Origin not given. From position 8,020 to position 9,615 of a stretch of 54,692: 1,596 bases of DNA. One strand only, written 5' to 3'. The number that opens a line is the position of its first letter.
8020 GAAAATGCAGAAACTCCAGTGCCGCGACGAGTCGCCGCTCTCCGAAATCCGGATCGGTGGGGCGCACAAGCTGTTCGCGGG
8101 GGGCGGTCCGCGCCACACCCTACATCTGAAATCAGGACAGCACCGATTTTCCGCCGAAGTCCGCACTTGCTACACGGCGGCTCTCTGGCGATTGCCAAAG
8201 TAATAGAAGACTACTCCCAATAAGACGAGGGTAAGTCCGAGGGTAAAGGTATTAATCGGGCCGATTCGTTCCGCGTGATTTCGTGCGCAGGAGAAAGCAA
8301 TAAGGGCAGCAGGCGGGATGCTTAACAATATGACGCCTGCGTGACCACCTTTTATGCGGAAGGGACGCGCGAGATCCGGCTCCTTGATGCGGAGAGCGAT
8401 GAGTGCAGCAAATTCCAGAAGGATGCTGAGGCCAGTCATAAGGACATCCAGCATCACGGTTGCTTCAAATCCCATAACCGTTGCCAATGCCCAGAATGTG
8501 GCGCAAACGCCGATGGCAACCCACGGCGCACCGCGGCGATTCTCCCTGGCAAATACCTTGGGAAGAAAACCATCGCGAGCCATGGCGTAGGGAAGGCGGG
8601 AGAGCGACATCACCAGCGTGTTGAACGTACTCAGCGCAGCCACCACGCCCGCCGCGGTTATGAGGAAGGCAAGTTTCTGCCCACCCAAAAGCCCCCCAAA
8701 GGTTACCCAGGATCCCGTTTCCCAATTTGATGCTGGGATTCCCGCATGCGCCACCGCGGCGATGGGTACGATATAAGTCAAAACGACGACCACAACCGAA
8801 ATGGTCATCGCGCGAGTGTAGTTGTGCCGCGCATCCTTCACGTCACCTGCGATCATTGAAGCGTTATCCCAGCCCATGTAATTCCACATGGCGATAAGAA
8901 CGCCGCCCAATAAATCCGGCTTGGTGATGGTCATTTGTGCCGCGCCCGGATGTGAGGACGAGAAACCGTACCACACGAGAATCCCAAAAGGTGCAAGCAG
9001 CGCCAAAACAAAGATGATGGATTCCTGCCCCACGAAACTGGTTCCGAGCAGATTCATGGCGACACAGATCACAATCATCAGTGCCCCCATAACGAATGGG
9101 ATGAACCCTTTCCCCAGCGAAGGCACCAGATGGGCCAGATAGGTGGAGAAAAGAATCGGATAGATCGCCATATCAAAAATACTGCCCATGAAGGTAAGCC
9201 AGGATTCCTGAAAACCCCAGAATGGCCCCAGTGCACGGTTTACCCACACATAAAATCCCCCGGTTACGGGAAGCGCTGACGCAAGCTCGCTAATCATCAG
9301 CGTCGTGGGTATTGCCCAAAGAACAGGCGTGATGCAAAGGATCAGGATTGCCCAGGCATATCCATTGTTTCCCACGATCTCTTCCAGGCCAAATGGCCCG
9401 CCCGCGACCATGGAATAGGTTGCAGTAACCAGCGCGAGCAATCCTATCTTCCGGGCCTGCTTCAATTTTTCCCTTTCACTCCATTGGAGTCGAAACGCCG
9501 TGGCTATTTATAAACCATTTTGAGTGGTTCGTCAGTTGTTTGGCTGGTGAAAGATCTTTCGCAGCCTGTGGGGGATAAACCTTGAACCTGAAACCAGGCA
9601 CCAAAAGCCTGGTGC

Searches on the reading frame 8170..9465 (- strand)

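Call 6: search_protein_families(library=pfam, proteins=[window:8170-9465:-], max_evalue=0.001)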
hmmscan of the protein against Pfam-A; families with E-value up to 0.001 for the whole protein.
window:8170-9465:- (431 aa): 2 families
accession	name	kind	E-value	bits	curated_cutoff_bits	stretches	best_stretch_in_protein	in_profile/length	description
PF13520.12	AA_permease_2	-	7.4e-43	147.5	27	1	16-393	6-401/427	Amino acid permease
PF00324.27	AA_permease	-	1.3e-27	97.1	24.6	1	30-352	22-371/470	Amino acid permease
